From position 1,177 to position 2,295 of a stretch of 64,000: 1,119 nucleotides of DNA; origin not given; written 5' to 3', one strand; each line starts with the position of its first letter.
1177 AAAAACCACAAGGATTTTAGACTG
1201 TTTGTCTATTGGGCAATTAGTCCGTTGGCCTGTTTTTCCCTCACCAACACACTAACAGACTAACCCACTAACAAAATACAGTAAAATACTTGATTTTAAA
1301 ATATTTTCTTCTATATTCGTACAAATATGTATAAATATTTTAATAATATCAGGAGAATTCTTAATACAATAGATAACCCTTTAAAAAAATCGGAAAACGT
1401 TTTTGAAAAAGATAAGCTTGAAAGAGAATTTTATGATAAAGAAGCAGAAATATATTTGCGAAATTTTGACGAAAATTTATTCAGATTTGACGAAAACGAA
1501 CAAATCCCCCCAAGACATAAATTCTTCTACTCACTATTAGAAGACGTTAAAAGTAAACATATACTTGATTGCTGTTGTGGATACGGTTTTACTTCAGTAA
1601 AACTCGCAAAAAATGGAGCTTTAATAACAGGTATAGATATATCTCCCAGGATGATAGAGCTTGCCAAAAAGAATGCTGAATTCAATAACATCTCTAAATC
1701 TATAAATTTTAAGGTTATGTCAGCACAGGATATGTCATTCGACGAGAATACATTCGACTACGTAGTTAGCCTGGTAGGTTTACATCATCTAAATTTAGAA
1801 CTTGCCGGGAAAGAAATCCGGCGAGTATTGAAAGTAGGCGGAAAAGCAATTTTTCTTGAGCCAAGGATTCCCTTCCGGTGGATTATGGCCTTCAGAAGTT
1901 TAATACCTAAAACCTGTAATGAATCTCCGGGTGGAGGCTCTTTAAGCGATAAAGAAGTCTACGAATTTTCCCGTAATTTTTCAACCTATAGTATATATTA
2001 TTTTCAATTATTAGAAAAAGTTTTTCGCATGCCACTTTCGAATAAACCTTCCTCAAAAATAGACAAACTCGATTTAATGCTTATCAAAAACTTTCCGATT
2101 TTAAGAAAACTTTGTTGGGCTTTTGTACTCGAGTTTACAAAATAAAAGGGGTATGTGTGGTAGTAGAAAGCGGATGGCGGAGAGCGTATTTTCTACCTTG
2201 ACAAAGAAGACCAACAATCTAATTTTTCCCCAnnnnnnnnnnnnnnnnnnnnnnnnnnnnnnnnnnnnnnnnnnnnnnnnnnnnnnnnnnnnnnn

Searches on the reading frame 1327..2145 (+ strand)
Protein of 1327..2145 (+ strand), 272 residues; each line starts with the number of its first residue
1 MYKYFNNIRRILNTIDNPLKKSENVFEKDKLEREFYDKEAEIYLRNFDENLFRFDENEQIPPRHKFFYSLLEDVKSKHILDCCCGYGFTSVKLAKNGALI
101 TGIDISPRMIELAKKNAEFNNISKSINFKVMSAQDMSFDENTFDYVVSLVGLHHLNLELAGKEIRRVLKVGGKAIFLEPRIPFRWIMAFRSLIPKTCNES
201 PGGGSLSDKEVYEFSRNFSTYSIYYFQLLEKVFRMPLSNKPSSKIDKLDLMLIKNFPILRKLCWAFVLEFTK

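Call 20: search_protein_families(library=pfam, proteins=[window:1327-2145:+], max_evalue=0.001)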
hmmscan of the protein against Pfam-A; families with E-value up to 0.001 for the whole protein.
window:1327-2145:+ (272 aa): 16 families
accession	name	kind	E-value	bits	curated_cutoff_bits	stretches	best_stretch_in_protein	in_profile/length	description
PF08241.18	Methyltransf_11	-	9.9e-23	81.1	21.2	1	80-176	1-95/95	Methyltransferase domain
PF13649.12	Methyltransf_25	-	2.3e-22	79.9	27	1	79-172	1-97/97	Methyltransferase domain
PF13847.12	Methyltransf_31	-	1.5e-17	64.1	27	1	75-201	3-127/145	Methyltransferase domain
PF01209.24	Ubie_methyltran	-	9.3e-14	51.8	20.1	1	66-179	38-154/233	ubiE/COQ5 methyltransferase family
PF08242.18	Methyltransf_12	-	7.5e-11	43.1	30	1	80-173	1-97/98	Methyltransferase domain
PF13489.12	Methyltransf_23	-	5.5e-10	39.7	27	1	72-191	19-131/164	Methyltransferase domain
PF05175.20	MTS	-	2.1e-08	34.4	23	1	66-148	22-104/170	Methyltransferase small domain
PF09445.16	Methyltransf_15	-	7.8e-08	32.5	22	1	77-146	2-61/165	RNA cap guanine-N2 methyltransferase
PF06325.19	PrmA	-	1.3e-07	31.8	22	1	75-175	161-257/296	Ribosomal protein L11 methyltransferase (PrmA)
PF03848.20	TehB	-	7.2e-06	26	20.4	1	59-167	14-123/193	Tellurite resistance protein TehB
PF13679.12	Methyltransf_32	-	3e-05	24.4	27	1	70-154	20-110/143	Methyltransferase domain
PF01170.24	UPF0020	-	3.5e-05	24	22.3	1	96-148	75-127/197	RMKL-like, methyltransferase domain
PF02353.26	CMAS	-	5.3e-05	23.1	27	1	76-156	63-141/273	Mycolic acid cyclopropane synthetase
PF05958.17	tRNA_U5-meth_tr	-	0.00013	21.6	23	1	65-137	192-262/357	tRNA (Uracil-5-)-methyltransferase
PF05724.17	TPMT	-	0.00018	21.7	26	1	43-136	6-99/218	Thiopurine S-methyltransferase (TPMT)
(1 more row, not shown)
